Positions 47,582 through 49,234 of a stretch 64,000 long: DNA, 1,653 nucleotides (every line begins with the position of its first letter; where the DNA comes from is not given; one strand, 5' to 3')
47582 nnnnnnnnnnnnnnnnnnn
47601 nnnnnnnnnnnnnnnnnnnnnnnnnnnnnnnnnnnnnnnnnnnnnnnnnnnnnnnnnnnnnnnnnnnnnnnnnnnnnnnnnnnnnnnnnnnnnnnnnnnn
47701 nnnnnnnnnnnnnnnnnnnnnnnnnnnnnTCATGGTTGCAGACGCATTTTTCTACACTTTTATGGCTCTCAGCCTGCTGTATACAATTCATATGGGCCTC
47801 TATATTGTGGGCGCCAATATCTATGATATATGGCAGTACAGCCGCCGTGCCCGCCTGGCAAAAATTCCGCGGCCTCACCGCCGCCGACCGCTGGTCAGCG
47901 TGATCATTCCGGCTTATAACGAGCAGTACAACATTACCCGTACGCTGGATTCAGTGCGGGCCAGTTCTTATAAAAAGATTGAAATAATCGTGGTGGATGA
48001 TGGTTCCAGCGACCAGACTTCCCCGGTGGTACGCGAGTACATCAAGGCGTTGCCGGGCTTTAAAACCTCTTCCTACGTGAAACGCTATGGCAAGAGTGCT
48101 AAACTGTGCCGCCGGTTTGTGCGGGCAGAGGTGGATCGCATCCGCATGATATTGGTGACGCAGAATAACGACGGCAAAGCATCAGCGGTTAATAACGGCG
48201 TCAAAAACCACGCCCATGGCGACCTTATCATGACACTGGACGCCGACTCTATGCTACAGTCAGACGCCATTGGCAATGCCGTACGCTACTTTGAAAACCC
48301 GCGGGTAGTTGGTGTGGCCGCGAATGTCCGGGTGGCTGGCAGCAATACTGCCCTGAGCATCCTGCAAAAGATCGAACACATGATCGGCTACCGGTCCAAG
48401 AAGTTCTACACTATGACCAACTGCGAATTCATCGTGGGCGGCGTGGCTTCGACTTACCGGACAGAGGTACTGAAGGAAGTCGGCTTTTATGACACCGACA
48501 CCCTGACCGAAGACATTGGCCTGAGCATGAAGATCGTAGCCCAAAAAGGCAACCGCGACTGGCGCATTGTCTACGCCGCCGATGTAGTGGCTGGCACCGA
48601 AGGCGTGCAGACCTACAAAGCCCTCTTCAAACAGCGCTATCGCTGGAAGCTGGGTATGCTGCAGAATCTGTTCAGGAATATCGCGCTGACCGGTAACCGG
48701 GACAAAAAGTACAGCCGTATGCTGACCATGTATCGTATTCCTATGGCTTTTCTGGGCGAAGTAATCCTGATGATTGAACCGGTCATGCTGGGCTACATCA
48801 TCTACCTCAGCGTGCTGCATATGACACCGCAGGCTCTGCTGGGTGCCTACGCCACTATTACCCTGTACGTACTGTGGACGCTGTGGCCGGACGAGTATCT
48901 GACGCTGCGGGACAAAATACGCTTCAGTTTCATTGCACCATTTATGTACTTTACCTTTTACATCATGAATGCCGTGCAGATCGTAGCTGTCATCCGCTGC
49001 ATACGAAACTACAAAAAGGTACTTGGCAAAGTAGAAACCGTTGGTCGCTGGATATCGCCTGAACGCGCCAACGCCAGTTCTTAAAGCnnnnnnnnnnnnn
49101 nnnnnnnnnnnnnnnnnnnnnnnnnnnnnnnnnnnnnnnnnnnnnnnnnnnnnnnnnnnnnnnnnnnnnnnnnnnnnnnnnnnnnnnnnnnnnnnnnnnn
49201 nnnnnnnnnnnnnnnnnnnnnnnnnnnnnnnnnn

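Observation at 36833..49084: Cell-surface glycan locus: two sortase + processive-GT2 modules, a CE4-CBM deacetylase and two GH10 hydrolases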

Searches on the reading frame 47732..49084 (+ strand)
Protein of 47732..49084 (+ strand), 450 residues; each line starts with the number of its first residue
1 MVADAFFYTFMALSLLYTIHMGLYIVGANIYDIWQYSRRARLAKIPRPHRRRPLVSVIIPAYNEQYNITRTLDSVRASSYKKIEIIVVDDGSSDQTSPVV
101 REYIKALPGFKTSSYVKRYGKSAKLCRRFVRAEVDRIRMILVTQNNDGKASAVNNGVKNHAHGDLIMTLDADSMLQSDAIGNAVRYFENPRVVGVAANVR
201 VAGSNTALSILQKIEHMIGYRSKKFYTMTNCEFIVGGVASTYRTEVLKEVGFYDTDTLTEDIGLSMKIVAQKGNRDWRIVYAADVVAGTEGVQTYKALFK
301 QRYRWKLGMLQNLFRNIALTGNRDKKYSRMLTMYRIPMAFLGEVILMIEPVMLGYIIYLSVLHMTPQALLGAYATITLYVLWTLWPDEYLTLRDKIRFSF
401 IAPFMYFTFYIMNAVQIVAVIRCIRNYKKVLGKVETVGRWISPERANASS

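Call 3: search_protein_families(library=pfam, proteins=[window:47732-49084:+], max_evalue=0.01)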
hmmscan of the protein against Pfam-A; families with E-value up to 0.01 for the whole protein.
window:47732-49084:+ (450 aa): 6 families
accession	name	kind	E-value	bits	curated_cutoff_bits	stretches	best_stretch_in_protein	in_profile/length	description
PF00535.33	Glycos_transf_2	-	1.6e-31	109.9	23.3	1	56-250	1-167/168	Glycosyl transferase family 2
PF13641.12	Glyco_tranf_2_3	-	2.8e-25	90.1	27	1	55-306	3-228/230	Glycosyltransferase like family 2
PF13632.12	Glyco_trans_2_3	-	3.4e-16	60.1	27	1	166-363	2-189/198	Glycosyl transferase family group 2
PF13506.12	Glyco_transf_21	-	1.1e-07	32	21.7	1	149-306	18-173/174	Glycosyl transferase family 21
PF10111.15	Glyco_tranf_2_2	-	1.8e-06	28.1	27.3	1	56-107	1-54/276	Glycosyltransferase like family 2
PF13704.12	Glyco_tranf_2_4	-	0.00072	20.4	27.5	1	63-178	2-87/98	Glycosyl transferase family 2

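Call 4: search_protein_families(library=ncbifam, proteins=[window:47732-49084:+], max_evalue=0.01)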
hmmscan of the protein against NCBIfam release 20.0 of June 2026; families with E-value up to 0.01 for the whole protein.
window:47732-49084:+ (450 aa): 31 families (the best 25 are shown)
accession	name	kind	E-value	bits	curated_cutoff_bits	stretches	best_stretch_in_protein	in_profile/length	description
TIGR03937.1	PgaC_IcaA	equivalog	4.6e-49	167.5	422.3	2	133-445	98-406/407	poly-beta-1,6-N-acetyl-D-glucosamine synthase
TIGR03111.1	glyc2_xrt_Gpos1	hypoth_equivalog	5.8e-22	78.1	363.95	2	135-384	106-356/439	TIGR03111 family XrtG-associated glycosyltransferase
TIGR03030.1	CelA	equivalog_domain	4.8e-21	74.5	699.1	2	9-189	92-255/714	UDP-forming cellulose synthase catalytic subunit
TIGR04283.1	glyco_like_mftF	equivalog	3.4e-20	72.6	182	1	55-272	1-173/221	TIGR04283 family arsenosugar biosynthesis glycosyltransferase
NF047683.1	TeichurnBiosyTuaG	equivalog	1.1e-14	54.7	400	1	50-105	3-58/252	teichuronic acid biosynthesis protein TuaG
TIGR03965.1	mycofact_glyco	equivalog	3.9e-13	49.1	280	2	46-99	67-122/467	mycofactocin biosynthesis glycosyltransferase MftF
NF050050.1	ProtGlycPglI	equivalog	7.3e-13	48.6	500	2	53-106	2-55/306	GalNAc(5)-diNAcBac-PP-undecaprenol beta-1,3-glucosyltransferase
NF007482.0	PRK10073.1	equivalog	1e-12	47.7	423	1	52-111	5-64/334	glycosyltransferase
NF041875.1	EPS_EpsD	equivalog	1.7e-12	47.4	370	2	55-100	1-48/325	exopolysaccharide biosynthesis glycosyltransferase EpsD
TIGR04242.1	nodulat_NodC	equivalog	2.3e-12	46.6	550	2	41-101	36-100/395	chitooligosaccharide synthase NodC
NF053739.1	GlytfEpsEBac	equivalog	1.4e-10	40.7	450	1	53-106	1-54/265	glycosyltransferase EpsE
NF007986.1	PRK10714.1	equivalog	1.6e-10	40.5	529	2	55-105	8-61/316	undecaprenyl-phosphate 4-deoxy-4-formamido-L-arabinose transferase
NF041394.1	GtaseAglG_Halo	equivalog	1.1e-09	38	440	2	140-257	61-178/304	glucosyl-dolichyl phosphate glucuronosyltransferase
TIGR03469.1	HpnB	hypoth_equivalog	2.6e-09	36.6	379.25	1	32-105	21-97/386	hopene-associated glycosyltransferase HpnB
NF038302.1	EPS_HpsE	equivalog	2.6e-09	36.5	300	1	55-108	3-59/307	hormogonium polysaccharide biosynthesis glycosyltransferase HpsE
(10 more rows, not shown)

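Call 8: find_homologous_proteins(query=window:47732-49084:+, max_evalue=1e-20)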
Query window:47732-49084:+ (450 aa): 1579 proteins with E <= 1e-20 among 8000 candidates; the best 120 are listed.
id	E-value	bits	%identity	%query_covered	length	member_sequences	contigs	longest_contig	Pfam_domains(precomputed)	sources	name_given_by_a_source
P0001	3.1e-298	1006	100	100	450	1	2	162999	PF13632.13,PF10111.15,PF13506.14,PF13641.13,PF01644.24,PF00535.33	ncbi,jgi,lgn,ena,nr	ncbi:MAG TPA: glycosyltransferase family 2 protein [Candidatus Limnocylindria bacterium]|nr:glycosyl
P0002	6.3e-215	732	73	99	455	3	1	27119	PF13632.13,PF10111.15,PF13506.14,PF13641.13,PF00535.33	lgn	-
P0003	1.4e-210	718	70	99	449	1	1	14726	PF13632.13,PF13506.14,PF13641.13,PF00535.33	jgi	jgi:biofilm PGA synthesis N-glycosyltransferase PgaC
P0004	2.6e-206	704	69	100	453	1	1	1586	PF13632.13,PF10111.15,PF13506.14,PF13641.13,PF00535.33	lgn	-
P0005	2.7e-184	631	62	100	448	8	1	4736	PF13632.13,PF13506.14,PF13641.13,PF00535.33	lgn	-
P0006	1.3e-180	619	61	100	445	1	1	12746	PF13632.13,PF10111.15,PF13506.14,PF13641.13,PF00535.33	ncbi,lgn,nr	ncbi:glycosyltransferase [Pedobacter sp.]|nr:glycosyltransferase [Candidatus Saccharibacteria bacter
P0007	3.3e-178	611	61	99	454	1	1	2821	PF13632.13,PF13506.14,PF13641.13,PF00535.33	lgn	-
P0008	4.3e-178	611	62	99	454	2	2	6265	PF13632.13,PF10111.15,PF13506.14,PF13641.13,PF00535.33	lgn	-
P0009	1.2e-177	609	61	99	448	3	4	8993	PF13632.13,PF10111.15,PF13506.14,PF13641.13,PF00535.33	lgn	-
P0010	2.8e-177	608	63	100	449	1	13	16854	PF13632.13,PF13506.14,PF13641.13,PF00535.33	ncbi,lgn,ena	-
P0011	9.4e-175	600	61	99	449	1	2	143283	PF13632.13,PF13506.14,PF13641.13,PF03142.22,PF01644.24,PF00535.33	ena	-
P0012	1.8e-174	599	59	99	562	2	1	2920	PF13632.13,PF13506.14,PF13641.13,PF00535.33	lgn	-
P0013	4.9e-174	597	60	100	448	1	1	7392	PF13632.13,PF10111.15,PF13506.14,PF13641.13,PF00535.33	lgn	-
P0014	6.9e-174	597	58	100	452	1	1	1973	PF13632.13,PF13506.14,PF13641.13,PF03142.22,PF00535.33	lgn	-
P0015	3.2e-172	591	59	100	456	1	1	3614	PF13632.13,PF10111.15,PF13506.14,PF13641.13,PF00535.33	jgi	jgi:biofilm PGA synthesis N-glycosyltransferase PgaC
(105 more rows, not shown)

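Call 10: find_related_loci(query=A1, collection=genome_contigs, flank=10000)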
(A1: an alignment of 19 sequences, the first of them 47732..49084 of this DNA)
Query A1 (450 aa) in genome_contigs; peptide patterns used: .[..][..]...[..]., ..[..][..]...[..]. (x = any residue, [..] = any of these).
244 stretches matched a pattern; 137 encode a relative of the query (tblastn E <= 1e-3); the best 80 are kept; 80 distinct loci.
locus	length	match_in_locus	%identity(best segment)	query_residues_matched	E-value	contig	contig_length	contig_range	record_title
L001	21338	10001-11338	57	1-446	5e-170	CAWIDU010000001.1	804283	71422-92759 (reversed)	MAG: uncultured Candidatus Saccharibacteria bacterium isolate MFD04540.bin.2.10 genome assembly, contig: contig_3850, wh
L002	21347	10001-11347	56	1-450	2e-168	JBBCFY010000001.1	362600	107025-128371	MAG: Candidatus Saccharibacteria bacterium isolate bin.23 s10918.ctg010940l, whole genome shotgun sequence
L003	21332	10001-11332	57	6-450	4e-173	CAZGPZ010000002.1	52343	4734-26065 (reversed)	MAG TPA_asm: uncultured Candidatus Saccharibacteria bacterium isolate SRP193066_co1_238 genome assembly, contig: NODE_71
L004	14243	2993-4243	56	1-446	4e-163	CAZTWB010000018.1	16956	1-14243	MAG TPA_asm: uncultured Candidatus Saccharibacteria bacterium isolate SRP257259_co1_179 genome assembly, contig: NODE_42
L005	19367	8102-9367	54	1-450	2e-163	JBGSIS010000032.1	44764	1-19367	MAG: Candidatus Saccharimonadales bacterium isolate JTS-AC137 k141_3078959, whole genome shotgun sequence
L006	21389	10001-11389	53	6-450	2e-162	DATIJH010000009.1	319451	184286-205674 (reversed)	MAG TPA_asm: Candidatus Saccharimonadales bacterium isolate SMAG_U15686 k141_676775, whole genome shotgun sequence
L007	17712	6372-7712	57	1-446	1e-160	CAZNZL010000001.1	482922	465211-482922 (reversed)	MAG TPA_asm: uncultured Candidatus Saccharibacteria bacterium isolate SRP144015_co1_12 genome assembly, contig: NODE_4_l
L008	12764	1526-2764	55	6-446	2e-160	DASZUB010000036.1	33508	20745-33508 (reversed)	MAG TPA_asm: Candidatus Saccharimonadales bacterium isolate SMAG_U6092 k141_479101, whole genome shotgun sequence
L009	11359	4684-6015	57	6-448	2e-160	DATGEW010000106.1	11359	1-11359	MAG TPA_asm: Candidatus Saccharimonadales bacterium isolate SMAG_U9712 k141_1033986, whole genome shotgun sequence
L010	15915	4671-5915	54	6-449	1e-159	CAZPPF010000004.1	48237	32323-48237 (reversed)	MAG TPA_asm: uncultured Candidatus Saccharibacteria bacterium isolate SRP200132_co1_506 genome assembly, contig: NODE_11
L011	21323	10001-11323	55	8-450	9e-160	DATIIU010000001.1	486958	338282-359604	MAG TPA_asm: Candidatus Saccharimonadia bacterium isolate SMAG_U15673 k141_201221, whole genome shotgun sequence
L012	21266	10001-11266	53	1-450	2e-159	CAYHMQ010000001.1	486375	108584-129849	MAG TPA_asm: uncultured Candidatus Saccharibacteria bacterium isolate ERP119705_co13_576 genome assembly, contig: NODE_2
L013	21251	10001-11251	54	1-445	5e-159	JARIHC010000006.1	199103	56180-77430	MAG: Candidatus Saccharibacteria bacterium isolate CullarsAll.DT.06 k141_902944, whole genome shotgun sequence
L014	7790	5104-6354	54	1-445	1e-157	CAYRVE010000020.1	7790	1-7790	MAG TPA_asm: uncultured Candidatus Saccharibacteria bacterium isolate binchicken_co54_64 genome assembly, contig: NODE_1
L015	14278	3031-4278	53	6-450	3e-157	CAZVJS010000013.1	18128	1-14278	MAG TPA_asm: uncultured Candidatus Saccharibacteria bacterium isolate SRP200132_co1_71 genome assembly, contig: NODE_533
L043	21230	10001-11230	52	6-446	5e-144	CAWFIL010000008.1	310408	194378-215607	MAG: uncultured bacterium isolate MFD02134.bin.2.167 genome assembly, contig: contig_70845, whole genome shotgun sequenc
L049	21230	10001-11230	49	7-445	5e-141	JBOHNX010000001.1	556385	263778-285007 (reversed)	MAG: Candidatus Saccharimonadales bacterium isolate SD8036_maxbin2.bin.8 NODE_2_length_556385_cov_14.177026, whole genom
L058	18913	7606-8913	48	2-447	4e-138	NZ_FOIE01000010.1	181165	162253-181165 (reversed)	Geodermatophilus poikilotrophus strain DSM 44209, whole genome shotgun sequence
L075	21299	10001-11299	47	7-450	6e-131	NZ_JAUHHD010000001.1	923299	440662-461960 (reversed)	Arthrobacter sp. YD4 contig1, whole genome shotgun sequence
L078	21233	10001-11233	47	7-445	2e-130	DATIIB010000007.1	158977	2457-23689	MAG TPA_asm: Candidatus Saccharimonadales bacterium isolate SMAG_U15653 k141_153787, whole genome shotgun sequence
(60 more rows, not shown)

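Call 24: search_protein_families(library=pfam, proteins=[L043:6856-8595:+, L058:8933-10660:+, L075:11313-13112:+, L075:13171-14958:+, L075:14787-16718:+, L049:11260-12999:+], max_evalue=0.01)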
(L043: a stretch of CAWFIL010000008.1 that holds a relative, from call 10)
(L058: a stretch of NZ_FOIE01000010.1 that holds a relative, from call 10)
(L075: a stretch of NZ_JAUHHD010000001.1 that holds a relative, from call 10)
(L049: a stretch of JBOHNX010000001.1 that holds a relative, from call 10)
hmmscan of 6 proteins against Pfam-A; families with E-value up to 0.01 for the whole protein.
L043:6856-8595:+ (579 aa): 1 family
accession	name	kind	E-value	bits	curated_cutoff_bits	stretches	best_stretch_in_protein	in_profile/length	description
PF01522.26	Polysacc_deac_1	-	6.6e-08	33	23.1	1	362-471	5-110/124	Polysaccharide deacetylase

L058:8933-10660:+ (575 aa): 2 families
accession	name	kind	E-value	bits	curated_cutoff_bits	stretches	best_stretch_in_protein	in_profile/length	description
PF01522.26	Polysacc_deac_1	-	5.7e-20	72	23.1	1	358-474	6-119/124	Polysaccharide deacetylase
PF10096.14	DUF2334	-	2.8e-05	24.2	26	1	400-532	52-190/203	Uncharacterized protein conserved in bacteria (DUF2334)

L075:11313-13112:+ (599 aa): 3 families
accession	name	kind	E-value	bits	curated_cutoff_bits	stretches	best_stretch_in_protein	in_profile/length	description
PF01522.26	Polysacc_deac_1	-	2.9e-22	79.4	23.1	1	374-488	6-117/124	Polysaccharide deacetylase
PF02018.23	CBM_4_9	-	8.9e-07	29.8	25.9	1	72-189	14-131/136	Carbohydrate binding domain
PF10096.14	DUF2334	-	0.0015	18.6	26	1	418-548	54-190/203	Uncharacterized protein conserved in bacteria (DUF2334)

L075:13171-14958:+ (595 aa): 3 families
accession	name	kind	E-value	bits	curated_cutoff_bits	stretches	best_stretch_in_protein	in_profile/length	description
PF01522.26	Polysacc_deac_1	-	4.1e-19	69.2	23.1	1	44-181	5-117/124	Polysaccharide deacetylase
PF10096.14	DUF2334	-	8.2e-08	32.5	26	1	60-242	18-190/203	Uncharacterized protein conserved in bacteria (DUF2334)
PF02018.23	CBM_4_9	-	1.3e-05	26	25.9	0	448-578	2-132/136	Carbohydrate binding domain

L075:14787-16718:+ (643 aa): 1 family
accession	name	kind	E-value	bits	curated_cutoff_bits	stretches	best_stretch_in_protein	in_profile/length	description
PF00331.26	Glyco_hydro_10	-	4.4e-61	207.2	22.1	1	327-638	3-309/311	Glycosyl hydrolase family 10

L049:11260-12999:+ (579 aa): 2 families
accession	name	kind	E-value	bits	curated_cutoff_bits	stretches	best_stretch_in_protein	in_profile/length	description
PF01522.26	Polysacc_deac_1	-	5.1e-18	65.7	23.1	1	360-478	4-118/124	Polysaccharide deacetylase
PF10096.14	DUF2334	-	0.0058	16.7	26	0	381-479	22-139/203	Uncharacterized protein conserved in bacteria (DUF2334)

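Call 25: search_solved_structures(query=window:47732-49084:+, max_evalue=0.001)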
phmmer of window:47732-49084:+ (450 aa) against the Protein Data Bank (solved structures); distinct sequences matched with E-value up to 0.001: 21.
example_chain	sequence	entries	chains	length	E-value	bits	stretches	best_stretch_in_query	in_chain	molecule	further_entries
6yv7_A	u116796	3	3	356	3.8e-15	58.9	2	144-318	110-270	Glycosyl transferase, family 2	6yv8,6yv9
6yv7_B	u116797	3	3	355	4.1e-15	58.8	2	127-318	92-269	Glycosyl transferase, family 2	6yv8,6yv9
2z87_A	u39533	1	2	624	2.6e-12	49.5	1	49-130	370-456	Chondroitin synthase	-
2z86_A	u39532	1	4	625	2.6e-12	49.5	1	49-130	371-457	Chondroitin synthase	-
5ej1_A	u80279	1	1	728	3.5e-09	39.2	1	45-318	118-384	Putative cellulose synthase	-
4hg6_A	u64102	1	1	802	4.6e-09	38.9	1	45-317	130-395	Cellulose Synthase Subunit A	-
4p00_A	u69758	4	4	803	4.6e-09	38.9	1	45-317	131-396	Cellulose Synthase A subunit | Cellulose Synthase subunit A | Putative cellulose synthase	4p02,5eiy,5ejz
5hea_A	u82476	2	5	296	1.7e-08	37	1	53-105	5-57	Putative glycosyltransferase (GalT1)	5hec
6p61_A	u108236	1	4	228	2.1e-07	33.4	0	50-101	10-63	Glycosyltransferase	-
8vh7_A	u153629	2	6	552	3.8e-07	32.5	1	29-100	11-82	Heparosan synthase B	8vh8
8viw_A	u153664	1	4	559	3.9e-07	32.5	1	29-100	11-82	Heparosan synthase B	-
9hwj_A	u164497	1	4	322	6.4e-07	31.8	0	54-102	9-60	Undecaprenyl-phosphate 4-deoxy-4-formamido-L-arabinose transferase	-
7lby_A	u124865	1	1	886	3e-06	29.6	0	230-366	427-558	Cellulose synthase catalytic subunit [UDP-forming]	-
9b8v_E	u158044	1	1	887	3e-06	29.6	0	230-366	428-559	Cellulose synthase catalytic subunit [UDP-forming]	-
9fmv_A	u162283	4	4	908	3.3e-06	29.5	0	230-366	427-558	Cellulose synthase catalytic subunit [UDP-forming]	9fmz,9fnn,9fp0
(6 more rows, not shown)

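Call 48: predict_structure(alignment_id=A3)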
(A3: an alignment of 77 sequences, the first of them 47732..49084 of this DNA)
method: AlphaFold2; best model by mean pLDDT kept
length: 450 residues; sequences in the alignment: 77
mean_pLDDT: 89.1   pTM: 0.86
mean pLDDT of the five models: 89.1, 87.9, 87.8, 86.9, 84.5
residues with pLDDT >= 90: 264; 70-90: 167; 50-70: 17; < 50: 2
segments of 3 or more residues with pLDDT < 50: none
pLDDT, mean of each block of 10 residues (from residue 1): 89 91 91 90 79 96 93 94 97 95 87 78 81 78 94 97 97 94 95 95 83 88 91 83 97 86 90 95 92 88 90 92 96 94 91 88 89 85 87 90 83 91 93 76 60
secondary structure, 60 per line:
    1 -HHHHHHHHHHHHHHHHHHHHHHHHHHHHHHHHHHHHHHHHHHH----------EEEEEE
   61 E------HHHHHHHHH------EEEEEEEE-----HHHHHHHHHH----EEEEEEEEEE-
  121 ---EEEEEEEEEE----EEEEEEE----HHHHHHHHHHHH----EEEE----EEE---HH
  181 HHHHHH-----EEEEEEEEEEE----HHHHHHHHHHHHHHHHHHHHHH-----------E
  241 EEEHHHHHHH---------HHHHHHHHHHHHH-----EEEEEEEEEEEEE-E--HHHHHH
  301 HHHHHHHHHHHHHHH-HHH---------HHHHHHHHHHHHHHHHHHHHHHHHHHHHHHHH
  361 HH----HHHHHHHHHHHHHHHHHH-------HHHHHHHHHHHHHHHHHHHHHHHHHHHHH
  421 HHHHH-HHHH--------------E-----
elements in order: H2-44 E55-61 H68-76 E83-90 H96-105 E110-119 E124-133 E138-144 H149-160 E165-168 E173-175 H179-186 E192-202 H207-228 E240-243 H244-250 H260-272 E278-290 H295-315 H329-362 H367-384 H392-425 H427-430

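Call 51: fold_search(model_id=the predicted structure, library=pdb)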
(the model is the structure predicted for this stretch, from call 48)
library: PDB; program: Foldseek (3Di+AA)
matches with E <= 10: 1080; with E <= 0.001: 318
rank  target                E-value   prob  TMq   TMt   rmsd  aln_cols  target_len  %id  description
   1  6yv7_B                6.8e-17  1.00  0.57  0.73   6.5       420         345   21  Mannosyltransferase PcManGT from Pyrobaculum calidifontis (released 2020-07-22)
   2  7sp7_A                8.0e-17  1.00  0.67  0.61  11.6       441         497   17  Chlorella virus hyaluronan synthase inhibited by UDP (released 2022-04-06)
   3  6yv7_A                2.1e-16  1.00  0.58  0.74   6.3       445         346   22  Mannosyltransferase PcManGT from Pyrobaculum calidifontis (released 2020-07-22)
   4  7sp6_A                3.7e-16  1.00  0.55  0.51  16.9       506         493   17  Chlorella virus hyaluronan synthase (released 2022-04-06)
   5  9yq4_A                4.4e-16  1.00  0.54  0.50  16.5       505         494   15  Chlorella virus hyaluronan synthase bound to a proofreading UDP-GlcA (released 2025-12-10)
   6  7sp9_A                9.6e-16  1.00  0.58  0.53  17.3       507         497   16  Chlorella virus Hyaluronan Synthase in the GlcNAc-primed channel-closed state (released 2022-04-06)
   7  8sne_A                1.1e-15  1.00  0.66  0.61  11.4       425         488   17  Chlorella virus Hyaluronan Synthase bound to GlcA extended GlcNAc primer and UDP (released 2024-05-01)
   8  7sp8_A                1.1e-15  1.00  0.66  0.61  11.6       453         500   16  Chlorella virus Hyaluronan Synthase bound to UDP-GlcNAc (released 2022-04-06)
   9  8smm_A                1.1e-15  1.00  0.70  0.62   9.3       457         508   17  Xenopus laevis hyaluronan synthase 1 (released 2024-05-01)
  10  8snc_A                1.5e-15  1.00  0.68  0.63  11.4       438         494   17  Chlorella virus Hyaluronan Synthase bound to GlcA extended GlcNAc primer (released 2024-05-01)
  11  9yq5_A                1.2e-14  1.00  0.61  0.56  14.4       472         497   15  Chlorella virus hyaluronan synthase bound to an inserted UDP-GlcA (released 2025-12-10)
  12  8smp_A                1.2e-14  1.00  0.64  0.56  10.9       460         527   17  Xenopus laevis hyaluronan synthase 1, UDP-bound, gating loop inserted state (released 2024-05-01)
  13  8smn_A                1.3e-14  1.00  0.63  0.55  10.2       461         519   18  Xenopus laevis hyaluronan synthase 1, nascent HA polymer bound state (released 2024-05-01)
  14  9kqc_A                2.6e-14  1.00  0.64  0.58  11.5       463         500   16  Chlorella virus Hyaluronan Synthase bound to VNAR (released 2025-05-14)
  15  4p00_A                8.4e-14  1.00  0.53  0.34  13.7       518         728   16  Bacterial Cellulose Synthase in complex with cyclic-di-GMP and UDP (released 2014-04-09)
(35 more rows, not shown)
